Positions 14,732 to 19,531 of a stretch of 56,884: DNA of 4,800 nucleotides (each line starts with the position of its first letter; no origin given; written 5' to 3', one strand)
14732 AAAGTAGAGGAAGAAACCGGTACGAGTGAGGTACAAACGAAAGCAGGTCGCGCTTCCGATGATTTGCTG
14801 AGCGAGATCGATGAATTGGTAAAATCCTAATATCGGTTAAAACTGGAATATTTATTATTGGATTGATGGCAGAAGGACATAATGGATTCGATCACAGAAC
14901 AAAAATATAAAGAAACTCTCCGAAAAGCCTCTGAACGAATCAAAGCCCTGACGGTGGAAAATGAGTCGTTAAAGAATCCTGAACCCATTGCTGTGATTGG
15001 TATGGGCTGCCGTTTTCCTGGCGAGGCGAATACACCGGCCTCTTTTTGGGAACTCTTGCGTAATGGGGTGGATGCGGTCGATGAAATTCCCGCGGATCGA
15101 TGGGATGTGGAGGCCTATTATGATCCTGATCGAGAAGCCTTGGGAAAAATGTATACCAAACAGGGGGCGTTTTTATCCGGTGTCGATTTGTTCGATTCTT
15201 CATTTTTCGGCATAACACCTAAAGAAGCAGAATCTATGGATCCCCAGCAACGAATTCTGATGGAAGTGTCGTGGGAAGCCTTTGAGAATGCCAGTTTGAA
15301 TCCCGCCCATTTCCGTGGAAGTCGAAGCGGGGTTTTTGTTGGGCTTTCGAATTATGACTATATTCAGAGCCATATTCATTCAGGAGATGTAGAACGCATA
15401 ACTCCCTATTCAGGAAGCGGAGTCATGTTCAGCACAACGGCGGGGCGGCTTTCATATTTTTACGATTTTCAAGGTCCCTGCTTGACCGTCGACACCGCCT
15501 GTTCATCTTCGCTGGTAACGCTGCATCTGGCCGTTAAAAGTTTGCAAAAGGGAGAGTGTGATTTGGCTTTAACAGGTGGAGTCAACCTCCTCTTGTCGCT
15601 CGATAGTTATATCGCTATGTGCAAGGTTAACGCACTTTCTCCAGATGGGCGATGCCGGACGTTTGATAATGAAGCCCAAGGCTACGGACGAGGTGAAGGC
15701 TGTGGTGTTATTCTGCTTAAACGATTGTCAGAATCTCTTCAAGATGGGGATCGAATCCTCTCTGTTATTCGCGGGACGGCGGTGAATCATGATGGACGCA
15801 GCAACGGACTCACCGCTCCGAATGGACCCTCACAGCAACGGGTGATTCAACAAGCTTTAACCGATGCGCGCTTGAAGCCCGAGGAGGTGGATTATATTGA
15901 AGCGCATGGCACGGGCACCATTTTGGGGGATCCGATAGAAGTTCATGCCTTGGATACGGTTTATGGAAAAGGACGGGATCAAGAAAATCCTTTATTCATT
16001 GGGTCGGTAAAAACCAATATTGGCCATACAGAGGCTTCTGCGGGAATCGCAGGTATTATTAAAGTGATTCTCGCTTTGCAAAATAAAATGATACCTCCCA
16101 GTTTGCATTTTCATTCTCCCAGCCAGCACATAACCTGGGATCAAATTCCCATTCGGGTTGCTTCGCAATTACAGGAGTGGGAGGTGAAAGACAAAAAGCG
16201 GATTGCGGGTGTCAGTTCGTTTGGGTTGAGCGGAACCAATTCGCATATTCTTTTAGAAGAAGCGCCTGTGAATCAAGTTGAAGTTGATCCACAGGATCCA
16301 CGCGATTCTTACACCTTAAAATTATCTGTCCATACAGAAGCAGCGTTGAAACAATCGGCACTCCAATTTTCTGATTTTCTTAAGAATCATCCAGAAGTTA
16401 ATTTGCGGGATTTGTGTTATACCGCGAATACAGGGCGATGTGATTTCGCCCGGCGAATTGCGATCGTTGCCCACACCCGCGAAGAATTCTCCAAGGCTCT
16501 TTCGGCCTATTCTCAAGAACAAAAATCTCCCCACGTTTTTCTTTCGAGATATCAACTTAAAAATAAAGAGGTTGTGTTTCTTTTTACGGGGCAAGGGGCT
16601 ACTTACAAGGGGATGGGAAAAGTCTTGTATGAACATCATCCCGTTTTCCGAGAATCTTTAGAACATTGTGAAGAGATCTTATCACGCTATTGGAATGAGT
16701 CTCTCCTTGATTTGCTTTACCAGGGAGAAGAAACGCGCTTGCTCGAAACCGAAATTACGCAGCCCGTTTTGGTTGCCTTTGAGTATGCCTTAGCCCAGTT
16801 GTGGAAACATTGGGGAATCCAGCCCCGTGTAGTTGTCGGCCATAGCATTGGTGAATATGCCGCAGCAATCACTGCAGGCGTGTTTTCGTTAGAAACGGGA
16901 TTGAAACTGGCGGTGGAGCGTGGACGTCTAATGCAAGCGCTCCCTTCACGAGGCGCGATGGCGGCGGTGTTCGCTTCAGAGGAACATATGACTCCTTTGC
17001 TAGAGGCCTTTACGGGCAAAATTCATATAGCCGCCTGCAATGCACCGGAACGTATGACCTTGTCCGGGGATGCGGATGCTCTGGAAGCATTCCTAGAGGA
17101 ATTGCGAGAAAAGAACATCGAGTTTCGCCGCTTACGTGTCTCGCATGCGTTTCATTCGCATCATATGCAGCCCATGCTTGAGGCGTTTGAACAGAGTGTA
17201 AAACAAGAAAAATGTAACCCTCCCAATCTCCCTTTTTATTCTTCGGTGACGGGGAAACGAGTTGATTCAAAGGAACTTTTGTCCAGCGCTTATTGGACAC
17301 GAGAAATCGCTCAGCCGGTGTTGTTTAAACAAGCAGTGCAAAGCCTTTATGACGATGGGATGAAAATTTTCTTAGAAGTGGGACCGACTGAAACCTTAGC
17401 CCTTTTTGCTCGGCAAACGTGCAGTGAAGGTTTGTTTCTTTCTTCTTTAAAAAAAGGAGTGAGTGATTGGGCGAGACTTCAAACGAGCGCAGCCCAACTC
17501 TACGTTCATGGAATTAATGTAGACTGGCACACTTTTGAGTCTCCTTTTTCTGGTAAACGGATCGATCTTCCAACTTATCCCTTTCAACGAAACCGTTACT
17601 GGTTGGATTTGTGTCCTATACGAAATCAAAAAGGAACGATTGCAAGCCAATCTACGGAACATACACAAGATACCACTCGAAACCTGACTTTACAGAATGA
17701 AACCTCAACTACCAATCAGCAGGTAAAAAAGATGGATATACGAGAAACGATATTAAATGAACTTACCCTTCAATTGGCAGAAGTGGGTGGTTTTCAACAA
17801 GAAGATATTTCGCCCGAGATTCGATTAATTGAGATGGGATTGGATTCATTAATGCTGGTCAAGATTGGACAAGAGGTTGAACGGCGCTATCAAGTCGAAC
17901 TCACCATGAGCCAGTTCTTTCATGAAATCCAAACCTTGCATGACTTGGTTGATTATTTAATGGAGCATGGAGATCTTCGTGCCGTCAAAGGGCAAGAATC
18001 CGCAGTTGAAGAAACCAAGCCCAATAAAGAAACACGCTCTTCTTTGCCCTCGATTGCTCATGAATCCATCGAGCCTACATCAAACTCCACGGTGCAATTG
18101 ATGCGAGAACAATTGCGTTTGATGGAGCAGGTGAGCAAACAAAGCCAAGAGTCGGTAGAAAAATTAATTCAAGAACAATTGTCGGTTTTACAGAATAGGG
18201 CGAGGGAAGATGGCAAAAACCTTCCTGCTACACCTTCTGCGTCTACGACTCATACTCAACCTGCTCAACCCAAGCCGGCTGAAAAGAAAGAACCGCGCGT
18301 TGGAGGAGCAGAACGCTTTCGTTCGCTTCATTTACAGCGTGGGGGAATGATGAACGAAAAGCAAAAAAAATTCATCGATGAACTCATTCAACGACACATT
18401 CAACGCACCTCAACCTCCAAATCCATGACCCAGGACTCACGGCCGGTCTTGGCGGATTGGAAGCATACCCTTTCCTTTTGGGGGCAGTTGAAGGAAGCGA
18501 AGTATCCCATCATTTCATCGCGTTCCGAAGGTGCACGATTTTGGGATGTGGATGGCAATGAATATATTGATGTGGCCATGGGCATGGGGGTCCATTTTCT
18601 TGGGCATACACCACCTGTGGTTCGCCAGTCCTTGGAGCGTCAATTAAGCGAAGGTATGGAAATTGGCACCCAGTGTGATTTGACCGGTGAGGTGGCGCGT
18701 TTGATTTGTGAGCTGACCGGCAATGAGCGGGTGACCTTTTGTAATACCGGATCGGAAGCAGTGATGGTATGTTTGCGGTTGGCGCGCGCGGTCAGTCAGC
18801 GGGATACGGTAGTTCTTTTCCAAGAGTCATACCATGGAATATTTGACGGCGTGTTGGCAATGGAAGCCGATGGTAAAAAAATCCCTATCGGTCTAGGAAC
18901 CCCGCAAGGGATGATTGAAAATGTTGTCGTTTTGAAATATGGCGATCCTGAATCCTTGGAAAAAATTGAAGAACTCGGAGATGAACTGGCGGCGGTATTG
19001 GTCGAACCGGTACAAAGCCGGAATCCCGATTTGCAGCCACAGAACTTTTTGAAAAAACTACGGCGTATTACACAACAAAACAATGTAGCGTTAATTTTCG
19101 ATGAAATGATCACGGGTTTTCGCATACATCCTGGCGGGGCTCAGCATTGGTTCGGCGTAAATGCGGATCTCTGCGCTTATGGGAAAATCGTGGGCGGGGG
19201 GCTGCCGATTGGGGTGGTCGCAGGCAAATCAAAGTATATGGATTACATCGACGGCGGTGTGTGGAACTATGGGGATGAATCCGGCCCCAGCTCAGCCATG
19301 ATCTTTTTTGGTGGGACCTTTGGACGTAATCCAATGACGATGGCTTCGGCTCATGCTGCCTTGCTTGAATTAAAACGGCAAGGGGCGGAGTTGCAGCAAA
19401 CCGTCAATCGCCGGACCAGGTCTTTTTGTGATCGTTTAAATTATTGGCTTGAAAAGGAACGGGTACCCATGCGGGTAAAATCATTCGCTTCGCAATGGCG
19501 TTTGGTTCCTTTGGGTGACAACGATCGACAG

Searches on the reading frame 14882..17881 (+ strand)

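Call 10: search_protein_families(library=pfam, proteins=[window:14882-17881:+], max_evalue=0.000001)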
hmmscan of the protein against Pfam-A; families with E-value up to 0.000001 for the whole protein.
window:14882-17881:+ (1000 aa): 6 families
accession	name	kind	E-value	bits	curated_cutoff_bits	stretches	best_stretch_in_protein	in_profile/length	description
PF00109.32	ketoacyl-synt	-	5.1e-93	311.7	20.8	1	34-284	2-251/252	Beta-ketoacyl synthase, N-terminal domain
PF00698.26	Acyl_transf_1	-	3.6e-61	207.8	32.7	1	565-878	1-317/319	Acyl transferase domain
PF02801.28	Ketoacyl-synt_C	-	4e-47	159.5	20.8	1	294-411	2-119/119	Beta-ketoacyl synthase, C-terminal domain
PF22621.2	CurL-like_PKS_C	-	5.4e-19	68.4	27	1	478-540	2-64/64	CurL-like, PKS C-terminal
PF22336.2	RhiE-like_linker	-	1.1e-16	61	27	1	481-545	2-65/67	RhiE-like, KS-MAT linker domain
PF16197.11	KAsynt_C_assoc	-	3.8e-14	53.5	33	1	413-519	1-103/111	Ketoacyl-synthetase C-terminal extension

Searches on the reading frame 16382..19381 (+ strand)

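Call 10: search_protein_families(library=pfam, proteins=[window:16382-19381:+], max_evalue=0.000001)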
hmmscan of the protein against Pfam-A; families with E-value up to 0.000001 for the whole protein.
window:16382-19381:+ (1000 aa): 5 families
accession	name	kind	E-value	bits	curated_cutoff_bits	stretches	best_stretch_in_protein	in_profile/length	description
PF00698.26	Acyl_transf_1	-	3.2e-61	208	32.7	1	65-378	1-317/319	Acyl transferase domain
PF00202.27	Aminotran_3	-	6.3e-50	170.5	30.5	1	707-999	8-308/403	Aminotransferase class-III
PF00550.31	PP-binding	-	1.5e-12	48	20.8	1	465-526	7-67/67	Phosphopantetheine attachment site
PF22621.2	CurL-like_PKS_C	-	1e-11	45.1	27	1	1-40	25-64/64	CurL-like, PKS C-terminal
PF22336.2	RhiE-like_linker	-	5.6e-09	36.3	27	1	3-45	24-65/67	RhiE-like, KS-MAT linker domain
